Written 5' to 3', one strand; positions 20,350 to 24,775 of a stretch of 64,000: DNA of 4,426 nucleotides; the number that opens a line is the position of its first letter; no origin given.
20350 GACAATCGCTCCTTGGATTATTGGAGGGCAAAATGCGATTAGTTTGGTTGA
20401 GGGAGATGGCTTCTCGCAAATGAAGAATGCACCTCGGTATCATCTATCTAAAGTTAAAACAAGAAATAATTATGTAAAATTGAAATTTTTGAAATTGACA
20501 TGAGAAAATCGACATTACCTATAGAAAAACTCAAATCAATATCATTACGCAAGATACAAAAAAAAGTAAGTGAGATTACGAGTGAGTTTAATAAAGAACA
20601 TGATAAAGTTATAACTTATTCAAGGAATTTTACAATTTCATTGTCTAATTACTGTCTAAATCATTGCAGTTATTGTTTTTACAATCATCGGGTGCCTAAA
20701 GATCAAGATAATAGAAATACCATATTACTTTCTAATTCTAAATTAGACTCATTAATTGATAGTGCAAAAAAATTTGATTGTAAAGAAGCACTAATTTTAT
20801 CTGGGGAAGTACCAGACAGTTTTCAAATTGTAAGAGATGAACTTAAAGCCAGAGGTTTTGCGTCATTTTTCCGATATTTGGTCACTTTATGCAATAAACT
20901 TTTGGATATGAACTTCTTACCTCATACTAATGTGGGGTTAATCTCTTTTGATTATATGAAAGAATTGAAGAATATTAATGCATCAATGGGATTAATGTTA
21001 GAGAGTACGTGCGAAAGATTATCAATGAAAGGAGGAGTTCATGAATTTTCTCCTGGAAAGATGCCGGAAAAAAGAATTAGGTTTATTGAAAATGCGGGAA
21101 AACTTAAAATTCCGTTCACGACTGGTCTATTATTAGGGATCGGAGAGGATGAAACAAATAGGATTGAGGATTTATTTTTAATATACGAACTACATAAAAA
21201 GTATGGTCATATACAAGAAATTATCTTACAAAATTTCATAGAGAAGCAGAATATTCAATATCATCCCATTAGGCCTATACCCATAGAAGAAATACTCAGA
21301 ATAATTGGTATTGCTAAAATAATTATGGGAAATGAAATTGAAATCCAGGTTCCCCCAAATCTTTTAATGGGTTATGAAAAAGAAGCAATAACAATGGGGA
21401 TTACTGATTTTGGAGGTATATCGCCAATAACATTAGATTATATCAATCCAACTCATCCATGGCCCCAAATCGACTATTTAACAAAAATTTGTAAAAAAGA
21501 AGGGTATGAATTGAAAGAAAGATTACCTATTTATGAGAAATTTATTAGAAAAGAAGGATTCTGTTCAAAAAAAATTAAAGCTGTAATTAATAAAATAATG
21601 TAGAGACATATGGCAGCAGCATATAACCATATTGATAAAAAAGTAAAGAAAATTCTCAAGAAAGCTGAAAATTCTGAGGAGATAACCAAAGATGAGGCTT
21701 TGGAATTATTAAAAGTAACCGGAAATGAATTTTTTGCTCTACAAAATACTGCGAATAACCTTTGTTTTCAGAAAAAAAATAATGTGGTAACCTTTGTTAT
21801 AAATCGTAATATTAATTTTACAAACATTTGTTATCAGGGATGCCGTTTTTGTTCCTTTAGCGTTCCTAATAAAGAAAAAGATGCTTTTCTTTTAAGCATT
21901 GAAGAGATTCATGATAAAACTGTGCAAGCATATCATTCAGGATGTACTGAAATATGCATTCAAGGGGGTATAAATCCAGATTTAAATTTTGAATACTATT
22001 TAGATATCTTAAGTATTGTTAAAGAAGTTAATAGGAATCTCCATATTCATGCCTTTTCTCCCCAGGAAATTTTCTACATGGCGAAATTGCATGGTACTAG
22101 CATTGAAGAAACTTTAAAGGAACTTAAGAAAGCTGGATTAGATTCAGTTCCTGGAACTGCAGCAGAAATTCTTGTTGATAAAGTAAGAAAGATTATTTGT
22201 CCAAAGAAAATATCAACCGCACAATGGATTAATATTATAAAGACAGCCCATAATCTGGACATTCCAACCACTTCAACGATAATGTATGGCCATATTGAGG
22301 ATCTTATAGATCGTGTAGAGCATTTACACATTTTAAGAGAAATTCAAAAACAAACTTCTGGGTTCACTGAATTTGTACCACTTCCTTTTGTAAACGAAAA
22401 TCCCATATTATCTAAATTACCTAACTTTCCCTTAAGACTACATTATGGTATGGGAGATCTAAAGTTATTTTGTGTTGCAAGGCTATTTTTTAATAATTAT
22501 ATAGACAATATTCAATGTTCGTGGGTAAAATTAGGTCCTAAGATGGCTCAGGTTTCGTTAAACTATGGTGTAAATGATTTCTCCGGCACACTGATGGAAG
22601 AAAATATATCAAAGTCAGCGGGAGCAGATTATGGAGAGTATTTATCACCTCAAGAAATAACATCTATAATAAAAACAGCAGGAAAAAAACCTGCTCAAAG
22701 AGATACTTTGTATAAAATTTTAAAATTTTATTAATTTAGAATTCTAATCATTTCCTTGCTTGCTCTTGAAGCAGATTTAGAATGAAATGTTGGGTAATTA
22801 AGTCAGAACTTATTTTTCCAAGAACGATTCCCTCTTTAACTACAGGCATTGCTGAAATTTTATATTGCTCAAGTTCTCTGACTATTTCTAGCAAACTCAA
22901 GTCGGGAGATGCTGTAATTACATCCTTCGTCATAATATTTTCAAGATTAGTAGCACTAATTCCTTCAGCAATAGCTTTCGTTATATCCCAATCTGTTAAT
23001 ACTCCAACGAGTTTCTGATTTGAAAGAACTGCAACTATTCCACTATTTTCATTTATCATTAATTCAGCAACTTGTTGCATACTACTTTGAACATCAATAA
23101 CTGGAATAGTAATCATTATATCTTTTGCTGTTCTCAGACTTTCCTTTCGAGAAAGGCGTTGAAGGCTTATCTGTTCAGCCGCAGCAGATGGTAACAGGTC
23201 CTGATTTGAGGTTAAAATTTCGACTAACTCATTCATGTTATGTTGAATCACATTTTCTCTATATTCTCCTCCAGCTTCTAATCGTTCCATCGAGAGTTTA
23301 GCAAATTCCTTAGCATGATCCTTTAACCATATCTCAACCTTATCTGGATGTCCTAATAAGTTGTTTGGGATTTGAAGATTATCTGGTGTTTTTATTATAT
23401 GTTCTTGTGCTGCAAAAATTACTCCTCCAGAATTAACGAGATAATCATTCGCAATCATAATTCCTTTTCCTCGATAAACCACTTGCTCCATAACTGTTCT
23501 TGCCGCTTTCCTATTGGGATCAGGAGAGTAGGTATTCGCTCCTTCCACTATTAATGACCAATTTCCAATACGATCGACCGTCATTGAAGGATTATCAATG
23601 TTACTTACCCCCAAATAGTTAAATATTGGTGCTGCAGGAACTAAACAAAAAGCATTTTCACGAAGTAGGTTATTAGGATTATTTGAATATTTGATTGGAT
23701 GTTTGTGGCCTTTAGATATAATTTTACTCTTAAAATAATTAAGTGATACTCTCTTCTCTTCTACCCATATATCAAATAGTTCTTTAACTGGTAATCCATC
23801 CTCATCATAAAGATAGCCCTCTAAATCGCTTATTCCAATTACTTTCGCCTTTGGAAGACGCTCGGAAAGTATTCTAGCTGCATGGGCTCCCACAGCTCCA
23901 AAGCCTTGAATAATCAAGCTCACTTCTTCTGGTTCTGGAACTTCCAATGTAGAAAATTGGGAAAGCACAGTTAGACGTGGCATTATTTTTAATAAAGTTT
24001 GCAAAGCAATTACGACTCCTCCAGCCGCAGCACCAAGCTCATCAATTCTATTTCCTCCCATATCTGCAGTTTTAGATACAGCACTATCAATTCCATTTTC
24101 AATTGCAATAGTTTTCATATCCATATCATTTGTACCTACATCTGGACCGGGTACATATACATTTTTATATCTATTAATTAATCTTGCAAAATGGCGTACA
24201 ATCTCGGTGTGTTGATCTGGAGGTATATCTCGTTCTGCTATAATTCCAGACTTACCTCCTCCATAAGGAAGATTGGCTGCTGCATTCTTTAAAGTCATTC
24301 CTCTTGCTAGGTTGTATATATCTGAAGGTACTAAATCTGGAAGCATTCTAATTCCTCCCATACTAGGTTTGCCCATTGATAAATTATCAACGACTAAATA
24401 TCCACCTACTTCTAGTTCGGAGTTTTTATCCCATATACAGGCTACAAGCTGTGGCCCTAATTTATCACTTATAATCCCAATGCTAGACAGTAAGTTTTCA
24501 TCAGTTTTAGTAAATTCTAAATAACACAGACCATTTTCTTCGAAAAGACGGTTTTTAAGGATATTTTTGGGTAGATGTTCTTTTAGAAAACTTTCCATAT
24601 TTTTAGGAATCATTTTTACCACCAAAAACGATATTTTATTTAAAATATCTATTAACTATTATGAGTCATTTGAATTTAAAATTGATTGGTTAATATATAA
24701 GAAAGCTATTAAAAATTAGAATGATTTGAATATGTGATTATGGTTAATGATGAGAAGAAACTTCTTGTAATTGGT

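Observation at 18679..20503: Deaminase-type amidohydrolase translationally coupled to the archaeal pyrimidine reductase and CofGH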

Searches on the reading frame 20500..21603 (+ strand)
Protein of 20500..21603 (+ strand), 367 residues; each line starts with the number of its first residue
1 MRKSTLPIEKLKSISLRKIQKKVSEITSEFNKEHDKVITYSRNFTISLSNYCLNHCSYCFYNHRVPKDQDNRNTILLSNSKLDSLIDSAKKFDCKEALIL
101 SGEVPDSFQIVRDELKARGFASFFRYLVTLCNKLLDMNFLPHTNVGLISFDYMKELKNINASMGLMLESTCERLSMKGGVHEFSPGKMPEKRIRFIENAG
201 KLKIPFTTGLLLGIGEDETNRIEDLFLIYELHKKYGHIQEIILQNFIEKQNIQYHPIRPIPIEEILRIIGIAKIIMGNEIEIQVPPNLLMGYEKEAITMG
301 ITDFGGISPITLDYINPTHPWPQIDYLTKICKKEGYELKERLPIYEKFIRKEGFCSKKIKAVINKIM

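Call 3: search_protein_families(library=pfam, proteins=[window:20500-21603:+], max_evalue=0.01)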
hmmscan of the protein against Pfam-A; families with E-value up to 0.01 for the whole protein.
window:20500-21603:+ (367 aa): 1 family
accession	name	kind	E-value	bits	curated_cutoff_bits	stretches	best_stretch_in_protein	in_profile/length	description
PF04055.27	Radical_SAM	-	1e-13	52.2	29.5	1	46-225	1-163/166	Radical SAM superfamily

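Call 4: search_protein_families(library=ncbifam, proteins=[window:20500-21603:+], max_evalue=0.01)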
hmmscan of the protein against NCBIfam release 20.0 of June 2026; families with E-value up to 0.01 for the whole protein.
window:20500-21603:+ (367 aa): 15 families
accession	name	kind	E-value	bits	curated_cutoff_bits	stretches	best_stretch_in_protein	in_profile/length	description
NF004884.0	PRK06245.1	equivalog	5.8e-116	387.1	209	1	32-365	5-330/340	7,8-didemethyl-8-hydroxy-5-deazariboflavin synthase subunit CofG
TIGR03550.1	F420_cofG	equivalog_domain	3.9e-109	364.7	213.35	1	39-363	1-321/322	7,8-didemethyl-8-hydroxy-5-deazariboflavin synthase CofG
NF006687.0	PRK09234.1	equivalog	5.9e-91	305.9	1018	1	18-359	49-393/849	bifunctional FO biosynthesis protein CofGH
TIGR00423.1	TIGR00423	subfamily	5.3e-16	58.7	260.25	2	184-307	138-266/310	CofH family radical SAM protein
NF005609.0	PRK07360.1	equivalog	9.1e-15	54.3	426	1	22-306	40-323/374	7,8-didemethyl-8-hydroxy-5-deazariboflavin synthase subunit CofH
TIGR03699.1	menaquin_MqnC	equivalog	3e-14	52.6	428.1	2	183-307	173-300/342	cyclic dehypoxanthinyl futalosine synthase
TIGR03551.1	F420_cofH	equivalog_domain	3.4e-13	49.1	374.1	1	33-306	30-300/345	5-amino-6-(D-ribitylamino)uracil--L-tyrosine 4-hydroxyphenyl transferase CofH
TIGR03957.1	rSAM_HmdB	equivalog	8.9e-09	35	320.9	1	180-287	158-260/317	5,10-methenyltetrahydromethanopterin hydrogenase cofactor biosynthesis protein HmdB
TIGR03700.1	mena_SCO4494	equivalog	9.5e-07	28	434.55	1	23-106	28-108/351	aminofutalosine synthase MqnE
TIGR00433.2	bioB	equivalog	2.9e-05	23.5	225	1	190-278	170-253/307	biotin synthase BioB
TIGR02351.2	thiH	equivalog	4.3e-05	22.7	380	1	46-107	77-133/364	2-iminoacetate synthase ThiH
NF006276.0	PRK08444.1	equivalog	0.0002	20.5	560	0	31-105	38-108/353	aminofutalosine synthase MqnE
NF006277.0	PRK08445.1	equivalog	0.00091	18.1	576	1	8-283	10-278/348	dehypoxanthine futalosine cyclase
TIGR03955.1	rSAM_HydG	equivalog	0.0039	15.7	312.15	1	35-64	81-107/470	[FeFe] hydrogenase H-cluster radical SAM maturase HydG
TIGR03910.1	pyrrolys_PylB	equivalog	0.0067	15.4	348.2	0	13-64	28-78/347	methylornithine synthase PylB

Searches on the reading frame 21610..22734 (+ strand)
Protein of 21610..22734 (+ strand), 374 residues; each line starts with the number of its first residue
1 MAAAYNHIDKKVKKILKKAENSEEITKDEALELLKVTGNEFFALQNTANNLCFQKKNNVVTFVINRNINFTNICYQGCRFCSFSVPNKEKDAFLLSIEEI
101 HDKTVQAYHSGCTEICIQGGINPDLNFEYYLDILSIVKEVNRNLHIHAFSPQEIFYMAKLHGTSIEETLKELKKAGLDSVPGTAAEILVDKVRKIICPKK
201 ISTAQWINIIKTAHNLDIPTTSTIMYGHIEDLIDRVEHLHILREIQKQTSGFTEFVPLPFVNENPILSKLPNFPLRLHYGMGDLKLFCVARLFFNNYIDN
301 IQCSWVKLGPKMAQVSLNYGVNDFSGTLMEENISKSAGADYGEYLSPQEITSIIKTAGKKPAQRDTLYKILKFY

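Call 3: search_protein_families(library=pfam, proteins=[window:21610-22734:+], max_evalue=0.01)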
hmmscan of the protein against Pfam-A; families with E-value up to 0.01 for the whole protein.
window:21610-22734:+ (374 aa): 2 families
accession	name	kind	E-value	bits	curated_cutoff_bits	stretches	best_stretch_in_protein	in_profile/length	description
PF04055.27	Radical_SAM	-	9.2e-23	81.7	29.5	1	68-240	1-164/166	Radical SAM superfamily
PF19288.4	CofH_C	-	3.7e-19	69.2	27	1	250-371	2-119/125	CofH/MqnC C-terminal region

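Call 4: search_protein_families(library=ncbifam, proteins=[window:21610-22734:+], max_evalue=0.01)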
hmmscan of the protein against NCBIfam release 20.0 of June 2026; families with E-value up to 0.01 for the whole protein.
window:21610-22734:+ (374 aa): 19 families
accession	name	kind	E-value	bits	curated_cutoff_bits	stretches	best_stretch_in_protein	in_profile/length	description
NF005609.0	PRK07360.1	equivalog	4.8e-142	473.1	426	1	9-372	5-369/374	7,8-didemethyl-8-hydroxy-5-deazariboflavin synthase subunit CofH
TIGR03551.1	F420_cofH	equivalog_domain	4e-140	466.5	374.1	1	25-370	1-344/345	5-amino-6-(D-ribitylamino)uracil--L-tyrosine 4-hydroxyphenyl transferase CofH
TIGR00423.1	TIGR00423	subfamily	6.8e-127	423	260.25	1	60-371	1-310/310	CofH family radical SAM protein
NF006687.0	PRK09234.1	equivalog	1.1e-124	417.4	1018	1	4-370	470-836/849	bifunctional FO biosynthesis protein CofGH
TIGR03699.1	menaquin_MqnC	equivalog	7.5e-114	380.1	428.1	1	24-371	2-342/342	cyclic dehypoxanthinyl futalosine synthase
TIGR03700.1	mena_SCO4494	equivalog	4.6e-107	357.9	434.55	1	15-370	1-350/351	aminofutalosine synthase MqnE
NF006277.0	PRK08445.1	equivalog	6.7e-92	308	576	1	24-374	3-348/348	dehypoxanthine futalosine cyclase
NF006276.0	PRK08444.1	equivalog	1.7e-78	264.2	560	1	14-374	2-353/353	aminofutalosine synthase MqnE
NF004580.0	PRK05926.1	equivalog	2.7e-63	214.4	583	1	11-362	14-363/370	hypothetical protein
TIGR03550.1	F420_cofG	equivalog_domain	2.1e-16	60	213.35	1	65-326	5-265/322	7,8-didemethyl-8-hydroxy-5-deazariboflavin synthase CofG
NF004884.0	PRK06245.1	equivalog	5.2e-16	58.4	209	1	55-327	6-273/340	7,8-didemethyl-8-hydroxy-5-deazariboflavin synthase subunit CofG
TIGR03956.1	rSAM_HydE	equivalog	1e-09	38.1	254.6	1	17-257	3-231/340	[FeFe] hydrogenase H-cluster radical SAM maturase HydE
TIGR00433.2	bioB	equivalog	1.6e-09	37.4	225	1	24-248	2-214/307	biotin synthase BioB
TIGR03957.1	rSAM_HmdB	equivalog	2.1e-08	33.8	320.9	1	26-357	2-311/317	5,10-methenyltetrahydromethanopterin hydrogenase cofactor biosynthesis protein HmdB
TIGR02351.2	thiH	equivalog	4e-07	29.4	380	1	7-153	21-162/364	2-iminoacetate synthase ThiH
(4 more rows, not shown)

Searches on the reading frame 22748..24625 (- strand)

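Call 3: search_protein_families(library=pfam, proteins=[window:22748-24625:-], max_evalue=0.01)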
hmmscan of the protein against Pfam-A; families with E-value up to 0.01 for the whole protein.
window:22748-24625:- (625 aa): 3 families
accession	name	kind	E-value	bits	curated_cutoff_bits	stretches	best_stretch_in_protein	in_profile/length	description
PF00208.27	ELFV_dehydrog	-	1.9e-19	70.8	23.4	1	227-408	25-180/241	Glutamate/Leucine/Phenylalanine/Valine dehydrogenase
PF00571.33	CBS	-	5.1e-19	68.8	24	2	562-606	2-47/57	CBS domain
PF02812.23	ELFV_dehydrog_N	-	1.4e-18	67.3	25.3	1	75-174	23-124/129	Glu/Leu/Phe/Val dehydrogenase, dimerisation domain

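Call 4: search_protein_families(library=ncbifam, proteins=[window:22748-24625:-], max_evalue=0.01)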
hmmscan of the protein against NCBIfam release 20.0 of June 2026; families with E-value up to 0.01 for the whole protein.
window:22748-24625:- (625 aa): 25 families
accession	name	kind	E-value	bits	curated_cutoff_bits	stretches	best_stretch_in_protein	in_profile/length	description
NF041398.1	GluDhGdhB_Halo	equivalog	4e-25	88.6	620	1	80-405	57-343/410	glutamate dehydrogenase GdhB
NF040817.1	GdhA_Arch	equivalog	4e-23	82.3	750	1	74-408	55-354/419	glutamate dehydrogenase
NF035922.1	Trp_DH_ScyB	equivalog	6.3e-19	68.2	600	1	64-262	17-196/346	tryptophan dehydrogenase ScyB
NF041552.1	TF_PrdR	equivalog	5.3e-10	38.3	795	1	497-618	5-129/577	sigma-54 dependent transcriptional regulator PrdR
NF010633.0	PRK14030.1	subfamily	2e-09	37.1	743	1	71-289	70-280/445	glutamate dehydrogenase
NF006929.0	PRK09414.1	equivalog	2.5e-09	36.6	536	1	66-405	69-377/445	NADP-specific glutamate dehydrogenase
NF010634.0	PRK14031.1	equivalog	5.6e-09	35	822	1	44-315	45-302/444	NADP-specific glutamate dehydrogenase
TIGR00393.1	kpsF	subfamily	1.3e-07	31.6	203.7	1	497-604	154-266/268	KpsF/GutQ family sugar-phosphate isomerase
NF008581.0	PRK11543.1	equivalog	2.4e-06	26.8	481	1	507-606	209-311/321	arabinose-5-phosphate isomerase GutQ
NF053603.1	HhpR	exception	2.8e-06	26.7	520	1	560-603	223-267/282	CBS domain-containing high hydrostatic pressure regulator HhpR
NF053704.1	TransRegCcpNBacil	equivalog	4.6e-06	26.2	260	1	500-615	77-203/208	transcriptional regulator CcpN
TIGR01302.1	IMP_dehydrog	equivalog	4.5e-05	22.5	481.5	1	501-598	83-183/450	IMP dehydrogenase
NF038279.1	TF_CBS_SpxR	exception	8.3e-05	21.5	600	1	455-607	145-298/427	CBS-HotDog domain-containing transcription factor SpxR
NF047886.1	AmOxnSyBioU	equivalog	0.00011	21.4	600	1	239-299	3-60/323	(S)-8-amino-7-oxononanoate synthase BioU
NF053863.1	DS11_antiphage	equivalog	0.00028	20.1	260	1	480-589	61-168/305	CBS domain-containing anti-phage protein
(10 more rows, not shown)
